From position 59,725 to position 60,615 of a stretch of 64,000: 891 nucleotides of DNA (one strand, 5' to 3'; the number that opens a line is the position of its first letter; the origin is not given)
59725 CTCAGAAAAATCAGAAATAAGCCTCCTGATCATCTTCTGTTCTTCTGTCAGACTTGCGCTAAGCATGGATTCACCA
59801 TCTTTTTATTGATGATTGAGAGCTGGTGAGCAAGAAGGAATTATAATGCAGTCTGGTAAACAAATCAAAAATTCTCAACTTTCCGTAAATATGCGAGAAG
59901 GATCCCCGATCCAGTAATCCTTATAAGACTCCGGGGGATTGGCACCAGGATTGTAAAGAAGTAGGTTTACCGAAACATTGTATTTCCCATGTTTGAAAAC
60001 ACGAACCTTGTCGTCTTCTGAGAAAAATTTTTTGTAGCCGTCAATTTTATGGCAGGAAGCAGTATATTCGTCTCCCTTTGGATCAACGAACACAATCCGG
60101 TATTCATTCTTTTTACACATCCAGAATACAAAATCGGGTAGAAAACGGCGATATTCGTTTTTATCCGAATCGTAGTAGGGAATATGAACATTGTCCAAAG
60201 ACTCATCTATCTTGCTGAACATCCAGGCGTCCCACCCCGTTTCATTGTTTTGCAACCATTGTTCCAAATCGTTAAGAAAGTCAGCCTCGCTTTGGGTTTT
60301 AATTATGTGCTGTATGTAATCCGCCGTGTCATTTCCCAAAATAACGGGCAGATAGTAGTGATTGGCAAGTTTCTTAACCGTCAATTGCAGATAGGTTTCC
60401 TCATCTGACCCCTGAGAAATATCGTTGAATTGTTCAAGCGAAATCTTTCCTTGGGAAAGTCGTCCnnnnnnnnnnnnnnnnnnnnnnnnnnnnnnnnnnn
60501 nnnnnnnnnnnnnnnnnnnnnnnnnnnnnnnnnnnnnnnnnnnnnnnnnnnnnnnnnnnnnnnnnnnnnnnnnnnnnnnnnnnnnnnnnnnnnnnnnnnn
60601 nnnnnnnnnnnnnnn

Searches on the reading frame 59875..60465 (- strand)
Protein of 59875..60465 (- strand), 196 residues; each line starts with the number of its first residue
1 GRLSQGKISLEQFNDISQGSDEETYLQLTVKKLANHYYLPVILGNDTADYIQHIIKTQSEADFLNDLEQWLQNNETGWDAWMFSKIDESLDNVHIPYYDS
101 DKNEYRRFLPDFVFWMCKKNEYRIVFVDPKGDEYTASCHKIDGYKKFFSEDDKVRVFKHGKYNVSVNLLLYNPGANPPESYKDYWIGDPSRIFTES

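Call 64: predict_structure(alignment_id=A4)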
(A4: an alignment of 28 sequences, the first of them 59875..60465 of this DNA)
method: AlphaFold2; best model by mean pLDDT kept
length: 196 residues; sequences in the alignment: 28
mean_pLDDT: 80.5   pTM: 0.76
mean pLDDT of the five models: 80.5, 79.8, 75.8, 75.5, 71.9
residues with pLDDT >= 90: 52; 70-90: 91; 50-70: 52; < 50: 1
segments of 3 or more residues with pLDDT < 50: none
pLDDT, mean of each block of 10 residues (from residue 1): 72 62 64 66 59 75 90 87 80 81 85 91 92 71 89 89 94 88 91 83
secondary structure, 60 per line:
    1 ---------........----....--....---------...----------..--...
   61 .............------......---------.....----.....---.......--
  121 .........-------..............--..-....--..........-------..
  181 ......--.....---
elements in order: H10-17 E22-25 E28-31 E41-43 H58-73 E80-85 E95-99 E104-108 E112-118 E121-129 H137-148 E156-159 E162-171 H179-184 H189-193
